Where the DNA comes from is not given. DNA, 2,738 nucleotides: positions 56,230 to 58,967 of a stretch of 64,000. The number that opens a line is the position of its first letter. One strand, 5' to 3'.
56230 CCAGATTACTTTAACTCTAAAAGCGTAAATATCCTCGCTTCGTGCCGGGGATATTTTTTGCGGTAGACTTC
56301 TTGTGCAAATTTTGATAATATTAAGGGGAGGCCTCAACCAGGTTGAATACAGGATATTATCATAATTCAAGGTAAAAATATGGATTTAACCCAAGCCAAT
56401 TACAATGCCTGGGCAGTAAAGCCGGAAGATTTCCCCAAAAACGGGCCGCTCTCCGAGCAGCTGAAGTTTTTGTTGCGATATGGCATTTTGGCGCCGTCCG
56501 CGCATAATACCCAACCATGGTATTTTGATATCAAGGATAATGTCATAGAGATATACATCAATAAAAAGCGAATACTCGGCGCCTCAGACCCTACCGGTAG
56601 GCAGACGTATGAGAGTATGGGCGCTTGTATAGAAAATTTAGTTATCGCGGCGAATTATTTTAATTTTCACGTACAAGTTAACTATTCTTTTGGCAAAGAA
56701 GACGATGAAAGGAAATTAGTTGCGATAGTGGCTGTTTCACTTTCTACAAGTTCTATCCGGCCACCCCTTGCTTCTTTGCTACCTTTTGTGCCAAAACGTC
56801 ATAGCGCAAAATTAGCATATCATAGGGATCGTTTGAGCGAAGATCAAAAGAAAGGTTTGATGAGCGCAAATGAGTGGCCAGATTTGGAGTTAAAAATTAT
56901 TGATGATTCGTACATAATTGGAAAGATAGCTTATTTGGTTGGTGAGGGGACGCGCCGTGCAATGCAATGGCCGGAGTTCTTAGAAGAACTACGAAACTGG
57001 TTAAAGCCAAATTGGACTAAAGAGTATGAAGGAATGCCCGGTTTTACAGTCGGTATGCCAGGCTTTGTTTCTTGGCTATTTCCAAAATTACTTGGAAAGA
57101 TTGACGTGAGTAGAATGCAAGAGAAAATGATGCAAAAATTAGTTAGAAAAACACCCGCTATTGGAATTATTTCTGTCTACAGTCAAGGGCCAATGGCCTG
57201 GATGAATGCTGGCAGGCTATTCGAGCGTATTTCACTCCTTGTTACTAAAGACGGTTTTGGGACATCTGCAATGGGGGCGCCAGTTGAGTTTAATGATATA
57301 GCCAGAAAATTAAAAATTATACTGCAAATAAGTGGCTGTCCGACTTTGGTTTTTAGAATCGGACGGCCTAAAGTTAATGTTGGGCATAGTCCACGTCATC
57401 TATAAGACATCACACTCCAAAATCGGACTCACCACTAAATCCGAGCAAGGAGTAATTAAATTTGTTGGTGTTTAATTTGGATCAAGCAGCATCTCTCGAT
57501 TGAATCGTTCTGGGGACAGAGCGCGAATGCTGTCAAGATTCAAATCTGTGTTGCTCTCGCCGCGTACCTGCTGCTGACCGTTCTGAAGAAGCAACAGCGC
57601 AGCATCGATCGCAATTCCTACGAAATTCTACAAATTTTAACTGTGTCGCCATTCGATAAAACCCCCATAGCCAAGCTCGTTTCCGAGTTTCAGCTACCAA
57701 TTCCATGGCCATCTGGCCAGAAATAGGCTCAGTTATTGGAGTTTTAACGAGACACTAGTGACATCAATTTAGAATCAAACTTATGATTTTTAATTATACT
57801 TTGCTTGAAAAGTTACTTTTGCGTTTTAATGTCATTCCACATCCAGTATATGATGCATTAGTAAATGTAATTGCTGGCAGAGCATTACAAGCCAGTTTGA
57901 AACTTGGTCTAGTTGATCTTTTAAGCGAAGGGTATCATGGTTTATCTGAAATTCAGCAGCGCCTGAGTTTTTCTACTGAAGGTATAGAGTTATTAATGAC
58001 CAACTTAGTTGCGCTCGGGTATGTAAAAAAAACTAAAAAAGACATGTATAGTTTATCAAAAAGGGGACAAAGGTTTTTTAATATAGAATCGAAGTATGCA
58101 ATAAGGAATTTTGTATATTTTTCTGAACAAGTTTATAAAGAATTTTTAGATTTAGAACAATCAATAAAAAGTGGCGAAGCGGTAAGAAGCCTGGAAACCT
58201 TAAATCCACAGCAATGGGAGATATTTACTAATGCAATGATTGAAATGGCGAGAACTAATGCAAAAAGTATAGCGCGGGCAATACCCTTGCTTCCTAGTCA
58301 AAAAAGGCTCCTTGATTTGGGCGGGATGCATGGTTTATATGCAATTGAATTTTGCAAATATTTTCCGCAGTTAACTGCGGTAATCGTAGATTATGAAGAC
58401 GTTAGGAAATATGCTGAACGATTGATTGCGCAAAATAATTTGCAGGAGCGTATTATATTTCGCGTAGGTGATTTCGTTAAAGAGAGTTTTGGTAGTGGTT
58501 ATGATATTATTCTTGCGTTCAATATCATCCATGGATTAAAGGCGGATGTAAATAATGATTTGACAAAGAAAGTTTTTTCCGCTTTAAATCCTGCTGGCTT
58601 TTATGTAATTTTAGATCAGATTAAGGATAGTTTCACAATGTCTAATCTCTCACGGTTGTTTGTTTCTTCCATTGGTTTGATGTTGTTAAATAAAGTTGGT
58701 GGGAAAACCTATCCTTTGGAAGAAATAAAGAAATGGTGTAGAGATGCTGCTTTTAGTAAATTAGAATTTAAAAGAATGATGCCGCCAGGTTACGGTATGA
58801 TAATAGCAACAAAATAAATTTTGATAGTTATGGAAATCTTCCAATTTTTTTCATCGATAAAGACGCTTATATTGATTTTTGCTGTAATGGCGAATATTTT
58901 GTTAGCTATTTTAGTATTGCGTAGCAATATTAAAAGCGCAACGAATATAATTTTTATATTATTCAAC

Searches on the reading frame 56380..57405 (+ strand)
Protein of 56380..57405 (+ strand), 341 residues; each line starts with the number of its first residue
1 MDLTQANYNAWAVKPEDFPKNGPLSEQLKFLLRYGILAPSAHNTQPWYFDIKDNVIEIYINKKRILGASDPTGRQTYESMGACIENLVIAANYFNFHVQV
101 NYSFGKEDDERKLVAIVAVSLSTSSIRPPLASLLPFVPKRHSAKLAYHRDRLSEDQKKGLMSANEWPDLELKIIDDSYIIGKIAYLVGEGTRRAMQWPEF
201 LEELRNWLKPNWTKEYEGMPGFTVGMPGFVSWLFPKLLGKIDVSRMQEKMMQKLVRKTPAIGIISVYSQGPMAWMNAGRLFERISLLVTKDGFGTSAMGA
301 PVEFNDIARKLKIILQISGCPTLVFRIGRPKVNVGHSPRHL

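Call 18: search_protein_families(library=pfam, proteins=[window:56380-57405:+], max_evalue=0.001)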
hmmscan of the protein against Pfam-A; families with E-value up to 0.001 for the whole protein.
window:56380-57405:+ (341 aa): 2 families
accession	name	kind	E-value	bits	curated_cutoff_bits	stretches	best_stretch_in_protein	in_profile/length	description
PF14512.11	TM1586_NiRdase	-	2.9e-09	37.3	27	1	24-61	156-192/215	Putative TM nitroreductase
PF00881.29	Nitroreductase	-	1.6e-05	25.6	23.5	0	26-49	18-41/167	Nitroreductase family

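Call 57: search_protein_families(library=padloc, proteins=[window:56380-57405:+], max_evalue=0.01)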
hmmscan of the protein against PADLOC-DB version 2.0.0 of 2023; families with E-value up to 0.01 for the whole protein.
window:56380-57405:+ (341 aa): 0 families

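Call 67: search_protein_families(library=ncbifam, proteins=[window:56380-57405:+], max_evalue=0.01)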
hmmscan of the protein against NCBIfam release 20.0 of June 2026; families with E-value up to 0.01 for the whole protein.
window:56380-57405:+ (341 aa): 3 families
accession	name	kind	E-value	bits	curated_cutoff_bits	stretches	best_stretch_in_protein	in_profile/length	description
NF047509.1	Rv3131_FMN_oxido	subfamily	8.6e-56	189.7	199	1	31-339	2-312/319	Acg family FMN-binding oxidoreductase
NF005901.0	PRK07877.1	equivalog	6.5e-20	70.9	476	1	24-302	373-653/722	Rv1355c family protein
NF011424.0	PRK14851.1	subfamily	5.5e-16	57.7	1170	1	14-300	313-606/679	hypothetical protein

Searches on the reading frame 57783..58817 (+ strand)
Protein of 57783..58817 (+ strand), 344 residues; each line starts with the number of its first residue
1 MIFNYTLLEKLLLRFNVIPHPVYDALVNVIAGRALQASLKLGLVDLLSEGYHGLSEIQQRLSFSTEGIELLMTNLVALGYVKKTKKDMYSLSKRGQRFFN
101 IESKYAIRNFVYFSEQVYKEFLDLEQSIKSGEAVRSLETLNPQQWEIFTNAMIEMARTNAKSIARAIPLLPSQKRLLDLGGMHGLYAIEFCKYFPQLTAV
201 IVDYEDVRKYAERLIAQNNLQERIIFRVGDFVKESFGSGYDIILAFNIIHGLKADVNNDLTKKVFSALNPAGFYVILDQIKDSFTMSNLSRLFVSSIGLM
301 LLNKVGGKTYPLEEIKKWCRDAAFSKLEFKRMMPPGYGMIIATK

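Call 18: search_protein_families(library=pfam, proteins=[window:57783-58817:+], max_evalue=0.001)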
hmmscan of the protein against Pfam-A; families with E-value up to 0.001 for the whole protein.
window:57783-58817:+ (344 aa): 5 families
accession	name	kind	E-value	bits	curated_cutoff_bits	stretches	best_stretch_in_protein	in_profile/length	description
PF00891.24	Methyltransf_2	-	1.1e-12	48.2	22.3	1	139-324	30-209/210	O-methyltransferase domain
PF08100.18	Dimerisation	-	1.8e-08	34.6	25.6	1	25-98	12-90/93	O-methyltransferase dimerisation domain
PF13489.12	Methyltransf_23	-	7.3e-07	29.5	27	1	155-324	5-159/164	Methyltransferase domain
PF08242.18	Methyltransf_12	-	1.8e-06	29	30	1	177-273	1-97/98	Methyltransferase domain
PF13649.12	Methyltransf_25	-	1.8e-05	25.8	27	1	177-272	2-97/97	Methyltransferase domain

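Call 67: search_protein_families(library=ncbifam, proteins=[window:57783-58817:+], max_evalue=0.01)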
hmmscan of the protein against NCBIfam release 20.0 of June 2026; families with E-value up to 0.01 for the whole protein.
window:57783-58817:+ (344 aa): 6 families
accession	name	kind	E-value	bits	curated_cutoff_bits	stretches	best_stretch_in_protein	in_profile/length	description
NF053543.1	FlxJ_fam_MTase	equivalog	2.4e-12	46.5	560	1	38-324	33-332/352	FlxJ family methyltransferase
TIGR02716.1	C20_methyl_CrtF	equivalog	6.4e-12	45.1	276.1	1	34-289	6-265/306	bacteriochlorophyllide d C-20 methyltransferase BchU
TIGR04543.1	ketoArg_3Met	equivalog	2.8e-09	36.5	425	1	33-244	19-225/336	2-ketoarginine methyltransferase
NF043040.1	corrin_prot_MT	hypoth_equivalog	0.0027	17.2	180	1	163-334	34-206/216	corrinoid protein-associated methyltransferase CpaM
TIGR03533.1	L3_gln_methyl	equivalog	0.0028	17.1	229.7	1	172-245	121-195/284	50S ribosomal protein L3 N(5)-glutamine methyltransferase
NF011671.1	PRK15090.1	equivalog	0.0089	15.3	275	0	48-94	25-72/256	DNA-binding transcriptional regulator KdgR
